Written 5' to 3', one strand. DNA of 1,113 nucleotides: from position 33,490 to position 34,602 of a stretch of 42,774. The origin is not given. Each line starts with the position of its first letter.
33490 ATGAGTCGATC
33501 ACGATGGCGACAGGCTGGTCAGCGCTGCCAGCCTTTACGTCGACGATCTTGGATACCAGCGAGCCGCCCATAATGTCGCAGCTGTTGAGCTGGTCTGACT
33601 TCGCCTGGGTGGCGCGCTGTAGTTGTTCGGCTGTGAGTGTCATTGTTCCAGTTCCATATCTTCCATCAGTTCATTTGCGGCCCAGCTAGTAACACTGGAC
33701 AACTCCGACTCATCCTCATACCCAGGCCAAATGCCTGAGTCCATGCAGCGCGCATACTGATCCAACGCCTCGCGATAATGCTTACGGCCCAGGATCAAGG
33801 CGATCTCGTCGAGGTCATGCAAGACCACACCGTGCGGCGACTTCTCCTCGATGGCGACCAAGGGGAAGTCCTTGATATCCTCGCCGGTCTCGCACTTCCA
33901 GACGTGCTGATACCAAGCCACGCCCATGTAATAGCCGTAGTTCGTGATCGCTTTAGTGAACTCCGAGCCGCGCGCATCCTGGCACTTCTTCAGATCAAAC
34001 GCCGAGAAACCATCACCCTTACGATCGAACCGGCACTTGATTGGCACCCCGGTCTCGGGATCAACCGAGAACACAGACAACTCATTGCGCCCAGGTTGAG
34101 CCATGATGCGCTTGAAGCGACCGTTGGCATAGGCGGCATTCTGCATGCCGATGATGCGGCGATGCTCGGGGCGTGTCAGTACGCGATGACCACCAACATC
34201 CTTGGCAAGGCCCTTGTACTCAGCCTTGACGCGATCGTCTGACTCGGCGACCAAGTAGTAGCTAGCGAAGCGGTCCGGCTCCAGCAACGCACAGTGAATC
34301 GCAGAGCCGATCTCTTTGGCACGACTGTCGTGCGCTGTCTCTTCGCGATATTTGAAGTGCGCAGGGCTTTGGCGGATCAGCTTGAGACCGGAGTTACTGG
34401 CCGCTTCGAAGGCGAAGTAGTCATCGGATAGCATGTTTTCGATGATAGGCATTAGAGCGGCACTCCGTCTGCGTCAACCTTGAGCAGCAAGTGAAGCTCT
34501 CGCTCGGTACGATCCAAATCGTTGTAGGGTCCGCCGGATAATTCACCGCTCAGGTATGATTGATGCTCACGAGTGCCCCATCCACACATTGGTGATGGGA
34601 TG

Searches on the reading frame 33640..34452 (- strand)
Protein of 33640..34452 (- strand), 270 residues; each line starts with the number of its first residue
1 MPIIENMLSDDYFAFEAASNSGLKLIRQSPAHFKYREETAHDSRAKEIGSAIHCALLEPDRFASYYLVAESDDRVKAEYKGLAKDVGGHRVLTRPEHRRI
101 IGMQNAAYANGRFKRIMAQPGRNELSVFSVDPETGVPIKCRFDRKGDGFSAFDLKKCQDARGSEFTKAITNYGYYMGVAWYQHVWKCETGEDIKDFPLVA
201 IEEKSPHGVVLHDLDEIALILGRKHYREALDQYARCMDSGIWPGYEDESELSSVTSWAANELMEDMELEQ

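Call 46: find_encoding_contigs(protein=window:33640-34452:-, flank=10000, max_places=3)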
Protein window:33640-34452:- (270 aa): 5 contigs read that carry it; 3 places shown.
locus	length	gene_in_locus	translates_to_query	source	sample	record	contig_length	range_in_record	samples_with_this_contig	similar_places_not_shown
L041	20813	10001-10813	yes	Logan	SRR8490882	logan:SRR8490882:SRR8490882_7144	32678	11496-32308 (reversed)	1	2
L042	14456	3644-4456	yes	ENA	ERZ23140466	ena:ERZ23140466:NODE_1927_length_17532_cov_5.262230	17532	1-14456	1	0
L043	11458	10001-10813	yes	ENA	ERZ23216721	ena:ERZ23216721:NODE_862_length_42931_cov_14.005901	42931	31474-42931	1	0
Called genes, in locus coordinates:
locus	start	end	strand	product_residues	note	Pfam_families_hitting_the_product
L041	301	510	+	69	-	-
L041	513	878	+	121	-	-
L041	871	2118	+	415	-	PF13481:AAA_25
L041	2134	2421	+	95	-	PF26207:Phage_phiTE_015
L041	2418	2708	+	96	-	-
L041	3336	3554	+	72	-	-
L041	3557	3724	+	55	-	-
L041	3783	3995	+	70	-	-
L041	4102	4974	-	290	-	-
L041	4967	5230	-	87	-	-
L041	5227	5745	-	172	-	PF15943:YdaS_toxin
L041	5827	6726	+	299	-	PF17762:HTH_ParB (faint)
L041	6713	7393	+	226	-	-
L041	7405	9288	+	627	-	PF00270:DEAD (faint), PF04851:ResIII (weak), PF00271:Helicase_C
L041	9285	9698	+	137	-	-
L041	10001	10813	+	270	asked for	PF12684:DUF3799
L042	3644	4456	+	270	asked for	PF12684:DUF3799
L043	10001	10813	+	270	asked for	PF12684:DUF3799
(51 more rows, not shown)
